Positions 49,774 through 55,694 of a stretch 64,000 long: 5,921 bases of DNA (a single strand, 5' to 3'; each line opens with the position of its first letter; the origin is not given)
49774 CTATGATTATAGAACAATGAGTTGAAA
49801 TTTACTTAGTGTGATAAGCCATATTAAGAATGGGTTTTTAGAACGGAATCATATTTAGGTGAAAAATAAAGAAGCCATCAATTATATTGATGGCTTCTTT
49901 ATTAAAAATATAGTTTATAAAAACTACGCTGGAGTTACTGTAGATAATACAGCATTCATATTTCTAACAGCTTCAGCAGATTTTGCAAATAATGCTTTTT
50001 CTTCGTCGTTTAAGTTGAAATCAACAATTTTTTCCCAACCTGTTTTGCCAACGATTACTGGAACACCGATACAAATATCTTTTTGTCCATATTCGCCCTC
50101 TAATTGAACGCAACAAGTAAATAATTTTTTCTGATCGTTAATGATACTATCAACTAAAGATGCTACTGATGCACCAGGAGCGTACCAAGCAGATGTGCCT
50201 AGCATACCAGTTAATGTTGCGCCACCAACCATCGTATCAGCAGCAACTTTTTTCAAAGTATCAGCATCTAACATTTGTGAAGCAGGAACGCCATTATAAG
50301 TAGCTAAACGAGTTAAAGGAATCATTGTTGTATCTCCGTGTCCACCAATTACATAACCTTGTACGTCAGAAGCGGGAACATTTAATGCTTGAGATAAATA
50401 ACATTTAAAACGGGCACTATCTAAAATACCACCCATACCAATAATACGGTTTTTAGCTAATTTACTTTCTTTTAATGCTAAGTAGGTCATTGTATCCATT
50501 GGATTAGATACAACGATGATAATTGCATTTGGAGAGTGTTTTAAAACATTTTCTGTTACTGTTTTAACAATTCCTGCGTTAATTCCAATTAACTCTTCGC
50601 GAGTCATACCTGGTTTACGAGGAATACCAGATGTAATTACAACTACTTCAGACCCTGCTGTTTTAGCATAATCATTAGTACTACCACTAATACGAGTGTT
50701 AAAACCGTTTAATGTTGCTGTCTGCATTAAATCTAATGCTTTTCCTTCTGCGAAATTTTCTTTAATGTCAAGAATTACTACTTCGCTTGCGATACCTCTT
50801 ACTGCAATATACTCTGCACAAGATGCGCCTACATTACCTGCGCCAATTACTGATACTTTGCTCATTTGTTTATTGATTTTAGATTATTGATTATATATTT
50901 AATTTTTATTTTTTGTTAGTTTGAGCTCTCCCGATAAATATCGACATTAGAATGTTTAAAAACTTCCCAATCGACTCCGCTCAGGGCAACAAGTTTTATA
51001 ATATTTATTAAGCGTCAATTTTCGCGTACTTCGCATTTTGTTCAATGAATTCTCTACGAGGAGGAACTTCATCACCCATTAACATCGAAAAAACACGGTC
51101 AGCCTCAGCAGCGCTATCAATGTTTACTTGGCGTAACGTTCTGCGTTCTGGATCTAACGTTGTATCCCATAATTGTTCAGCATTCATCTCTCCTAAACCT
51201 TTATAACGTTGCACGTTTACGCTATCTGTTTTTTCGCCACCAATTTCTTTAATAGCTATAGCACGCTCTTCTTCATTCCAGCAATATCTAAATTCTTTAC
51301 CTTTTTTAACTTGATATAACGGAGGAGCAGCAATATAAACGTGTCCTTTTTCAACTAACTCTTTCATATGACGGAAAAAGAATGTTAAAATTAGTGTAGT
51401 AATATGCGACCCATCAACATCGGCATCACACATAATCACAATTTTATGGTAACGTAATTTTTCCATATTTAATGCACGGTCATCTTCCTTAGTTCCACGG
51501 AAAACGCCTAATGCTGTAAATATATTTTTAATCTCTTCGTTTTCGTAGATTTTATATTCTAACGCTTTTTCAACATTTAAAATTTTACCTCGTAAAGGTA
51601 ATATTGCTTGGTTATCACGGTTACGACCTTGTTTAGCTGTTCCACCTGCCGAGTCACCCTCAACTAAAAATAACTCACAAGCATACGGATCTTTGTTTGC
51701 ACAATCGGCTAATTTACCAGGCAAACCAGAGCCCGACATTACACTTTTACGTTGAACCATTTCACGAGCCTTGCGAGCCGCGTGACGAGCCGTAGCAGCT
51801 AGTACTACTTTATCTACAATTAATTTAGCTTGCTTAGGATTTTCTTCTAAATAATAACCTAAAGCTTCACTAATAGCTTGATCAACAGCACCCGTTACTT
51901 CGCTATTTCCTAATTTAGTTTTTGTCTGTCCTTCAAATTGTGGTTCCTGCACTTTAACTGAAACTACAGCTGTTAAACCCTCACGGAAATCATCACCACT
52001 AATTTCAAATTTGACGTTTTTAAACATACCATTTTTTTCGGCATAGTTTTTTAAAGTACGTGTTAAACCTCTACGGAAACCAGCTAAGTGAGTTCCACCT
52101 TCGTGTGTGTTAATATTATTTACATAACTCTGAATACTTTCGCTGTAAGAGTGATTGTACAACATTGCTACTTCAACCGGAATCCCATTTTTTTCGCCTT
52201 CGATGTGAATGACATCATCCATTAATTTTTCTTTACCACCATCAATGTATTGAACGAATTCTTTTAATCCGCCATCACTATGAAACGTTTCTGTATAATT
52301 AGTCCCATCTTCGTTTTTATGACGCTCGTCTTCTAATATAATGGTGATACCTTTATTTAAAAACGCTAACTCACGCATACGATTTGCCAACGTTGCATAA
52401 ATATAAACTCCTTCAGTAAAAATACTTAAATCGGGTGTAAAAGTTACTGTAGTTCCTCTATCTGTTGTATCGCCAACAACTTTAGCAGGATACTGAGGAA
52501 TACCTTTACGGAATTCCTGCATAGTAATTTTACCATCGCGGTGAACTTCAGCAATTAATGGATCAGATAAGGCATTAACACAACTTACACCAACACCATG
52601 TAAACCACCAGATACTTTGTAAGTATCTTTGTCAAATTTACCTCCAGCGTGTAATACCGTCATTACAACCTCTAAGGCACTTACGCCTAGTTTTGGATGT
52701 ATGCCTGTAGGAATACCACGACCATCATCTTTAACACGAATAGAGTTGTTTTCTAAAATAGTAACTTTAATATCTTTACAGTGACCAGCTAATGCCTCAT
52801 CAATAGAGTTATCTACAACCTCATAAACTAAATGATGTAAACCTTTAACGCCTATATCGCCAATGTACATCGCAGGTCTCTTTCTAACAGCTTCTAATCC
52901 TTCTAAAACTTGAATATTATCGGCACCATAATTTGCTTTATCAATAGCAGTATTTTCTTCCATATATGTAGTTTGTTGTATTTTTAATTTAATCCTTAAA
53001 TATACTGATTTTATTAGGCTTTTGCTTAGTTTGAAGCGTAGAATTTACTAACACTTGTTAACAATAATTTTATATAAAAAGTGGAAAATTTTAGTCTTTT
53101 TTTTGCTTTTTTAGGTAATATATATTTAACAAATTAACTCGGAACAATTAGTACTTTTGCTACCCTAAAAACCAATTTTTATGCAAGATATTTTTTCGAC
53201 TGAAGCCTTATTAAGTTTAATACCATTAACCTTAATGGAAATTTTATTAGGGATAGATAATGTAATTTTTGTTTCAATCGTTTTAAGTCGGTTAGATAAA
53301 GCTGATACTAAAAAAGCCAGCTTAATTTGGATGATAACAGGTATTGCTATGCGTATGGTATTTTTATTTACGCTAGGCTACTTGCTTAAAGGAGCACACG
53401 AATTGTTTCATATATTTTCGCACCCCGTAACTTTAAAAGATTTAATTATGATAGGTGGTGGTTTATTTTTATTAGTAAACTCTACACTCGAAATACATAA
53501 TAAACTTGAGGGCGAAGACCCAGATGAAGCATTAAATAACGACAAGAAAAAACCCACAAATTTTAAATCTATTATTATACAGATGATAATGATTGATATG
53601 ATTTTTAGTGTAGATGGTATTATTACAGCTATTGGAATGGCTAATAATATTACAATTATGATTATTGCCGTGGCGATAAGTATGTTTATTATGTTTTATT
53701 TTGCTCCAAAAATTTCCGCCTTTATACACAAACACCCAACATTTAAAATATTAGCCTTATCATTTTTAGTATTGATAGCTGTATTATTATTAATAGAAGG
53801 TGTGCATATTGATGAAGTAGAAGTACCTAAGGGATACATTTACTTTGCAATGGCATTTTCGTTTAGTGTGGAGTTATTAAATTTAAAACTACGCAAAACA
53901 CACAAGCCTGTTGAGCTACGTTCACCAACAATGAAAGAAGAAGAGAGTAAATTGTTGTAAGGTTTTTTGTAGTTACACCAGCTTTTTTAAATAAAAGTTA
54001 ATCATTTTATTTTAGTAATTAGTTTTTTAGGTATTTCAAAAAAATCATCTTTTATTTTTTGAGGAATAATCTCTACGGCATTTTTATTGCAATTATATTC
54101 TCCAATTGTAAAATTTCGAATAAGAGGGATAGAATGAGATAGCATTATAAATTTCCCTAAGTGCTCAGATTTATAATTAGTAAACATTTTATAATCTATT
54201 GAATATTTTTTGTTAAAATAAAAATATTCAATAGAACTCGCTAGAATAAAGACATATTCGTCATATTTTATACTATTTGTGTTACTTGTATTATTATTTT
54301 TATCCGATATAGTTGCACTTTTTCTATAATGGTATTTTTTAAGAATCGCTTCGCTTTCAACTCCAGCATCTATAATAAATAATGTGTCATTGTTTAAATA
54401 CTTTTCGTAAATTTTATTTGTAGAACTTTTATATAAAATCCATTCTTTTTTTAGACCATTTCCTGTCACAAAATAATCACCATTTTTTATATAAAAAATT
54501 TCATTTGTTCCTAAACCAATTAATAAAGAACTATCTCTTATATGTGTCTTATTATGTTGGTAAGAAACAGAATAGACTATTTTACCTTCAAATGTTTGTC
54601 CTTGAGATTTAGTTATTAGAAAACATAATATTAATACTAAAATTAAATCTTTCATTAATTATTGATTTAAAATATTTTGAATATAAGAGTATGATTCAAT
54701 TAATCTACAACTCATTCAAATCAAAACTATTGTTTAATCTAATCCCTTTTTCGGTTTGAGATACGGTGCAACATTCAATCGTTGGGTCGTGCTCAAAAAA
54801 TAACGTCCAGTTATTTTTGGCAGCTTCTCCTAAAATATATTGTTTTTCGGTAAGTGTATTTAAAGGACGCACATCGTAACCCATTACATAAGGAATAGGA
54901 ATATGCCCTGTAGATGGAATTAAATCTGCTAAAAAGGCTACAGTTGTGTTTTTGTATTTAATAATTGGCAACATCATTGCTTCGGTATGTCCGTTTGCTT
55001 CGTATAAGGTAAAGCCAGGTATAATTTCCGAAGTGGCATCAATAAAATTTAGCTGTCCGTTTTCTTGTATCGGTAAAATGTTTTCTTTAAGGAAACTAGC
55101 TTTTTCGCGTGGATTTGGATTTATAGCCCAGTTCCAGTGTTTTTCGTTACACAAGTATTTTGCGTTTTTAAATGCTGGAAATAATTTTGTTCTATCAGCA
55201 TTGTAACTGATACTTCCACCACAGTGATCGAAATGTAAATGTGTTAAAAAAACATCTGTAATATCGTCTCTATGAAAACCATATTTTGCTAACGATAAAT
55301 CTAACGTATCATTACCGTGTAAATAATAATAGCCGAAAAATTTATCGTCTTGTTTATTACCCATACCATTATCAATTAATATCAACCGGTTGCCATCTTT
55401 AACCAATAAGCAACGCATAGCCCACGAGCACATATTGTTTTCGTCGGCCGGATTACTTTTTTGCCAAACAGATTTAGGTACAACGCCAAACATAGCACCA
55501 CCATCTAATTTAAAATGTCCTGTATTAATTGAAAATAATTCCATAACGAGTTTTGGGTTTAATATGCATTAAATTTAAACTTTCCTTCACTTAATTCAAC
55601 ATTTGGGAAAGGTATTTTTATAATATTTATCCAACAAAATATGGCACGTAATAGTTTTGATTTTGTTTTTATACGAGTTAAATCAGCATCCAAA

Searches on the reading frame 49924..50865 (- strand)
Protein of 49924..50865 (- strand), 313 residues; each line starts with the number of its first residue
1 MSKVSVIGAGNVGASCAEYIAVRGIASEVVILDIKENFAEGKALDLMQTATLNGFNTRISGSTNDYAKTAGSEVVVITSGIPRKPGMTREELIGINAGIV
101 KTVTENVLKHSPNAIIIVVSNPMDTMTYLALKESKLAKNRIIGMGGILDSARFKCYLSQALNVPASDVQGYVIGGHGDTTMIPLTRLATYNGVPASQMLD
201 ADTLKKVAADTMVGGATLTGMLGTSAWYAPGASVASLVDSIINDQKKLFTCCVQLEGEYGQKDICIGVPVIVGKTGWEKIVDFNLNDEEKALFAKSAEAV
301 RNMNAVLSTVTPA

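Call 89: search_protein_families(library=pfam, proteins=[window:49924-50865:-], max_evalue=0.0001)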
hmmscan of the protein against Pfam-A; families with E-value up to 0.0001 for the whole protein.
window:49924-50865:- (313 aa): 2 families
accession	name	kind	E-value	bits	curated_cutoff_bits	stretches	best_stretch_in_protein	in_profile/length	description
PF00056.29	Ldh_1_N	-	3.3e-43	147.6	27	1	3-143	2-141/141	lactate/malate dehydrogenase, NAD binding domain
PF02866.23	Ldh_1_C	-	5.1e-23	82.4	22.6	1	148-301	3-164/174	lactate/malate dehydrogenase, alpha/beta C-terminal domain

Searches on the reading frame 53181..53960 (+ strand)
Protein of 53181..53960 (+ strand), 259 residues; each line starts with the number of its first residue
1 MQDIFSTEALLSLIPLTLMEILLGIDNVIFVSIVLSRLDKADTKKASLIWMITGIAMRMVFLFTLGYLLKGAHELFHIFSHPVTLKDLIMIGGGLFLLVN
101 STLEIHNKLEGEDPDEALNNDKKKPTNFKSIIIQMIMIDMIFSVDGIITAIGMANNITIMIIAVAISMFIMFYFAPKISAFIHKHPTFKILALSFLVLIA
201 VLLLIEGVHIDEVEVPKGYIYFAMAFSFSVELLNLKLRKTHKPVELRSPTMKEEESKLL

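Call 89: search_protein_families(library=pfam, proteins=[window:53181-53960:+], max_evalue=0.0001)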
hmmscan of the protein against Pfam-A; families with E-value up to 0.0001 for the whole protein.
window:53181-53960:+ (259 aa): 1 family
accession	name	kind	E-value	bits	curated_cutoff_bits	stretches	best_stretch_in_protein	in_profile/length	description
PF03741.22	TerC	-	1.6e-33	116.3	27.8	1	16-206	3-177/178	Integral membrane protein TerC family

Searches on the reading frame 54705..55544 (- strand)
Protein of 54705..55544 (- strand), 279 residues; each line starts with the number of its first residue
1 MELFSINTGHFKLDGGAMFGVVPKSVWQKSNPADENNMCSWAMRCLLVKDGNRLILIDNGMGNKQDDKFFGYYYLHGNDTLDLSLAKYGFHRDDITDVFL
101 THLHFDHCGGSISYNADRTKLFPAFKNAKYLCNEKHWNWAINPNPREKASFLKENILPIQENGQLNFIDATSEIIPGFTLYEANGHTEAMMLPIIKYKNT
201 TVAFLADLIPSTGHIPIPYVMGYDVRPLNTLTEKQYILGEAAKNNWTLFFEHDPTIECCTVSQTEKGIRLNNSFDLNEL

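Call 89: search_protein_families(library=pfam, proteins=[window:54705-55544:-], max_evalue=0.0001)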
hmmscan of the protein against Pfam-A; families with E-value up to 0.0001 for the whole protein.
window:54705-55544:- (279 aa): 1 family
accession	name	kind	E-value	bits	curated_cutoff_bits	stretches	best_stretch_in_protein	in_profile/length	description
PF00753.33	Lactamase_B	-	3.5e-13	50.4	22.7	1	45-219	8-161/196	Metallo-beta-lactamase superfamily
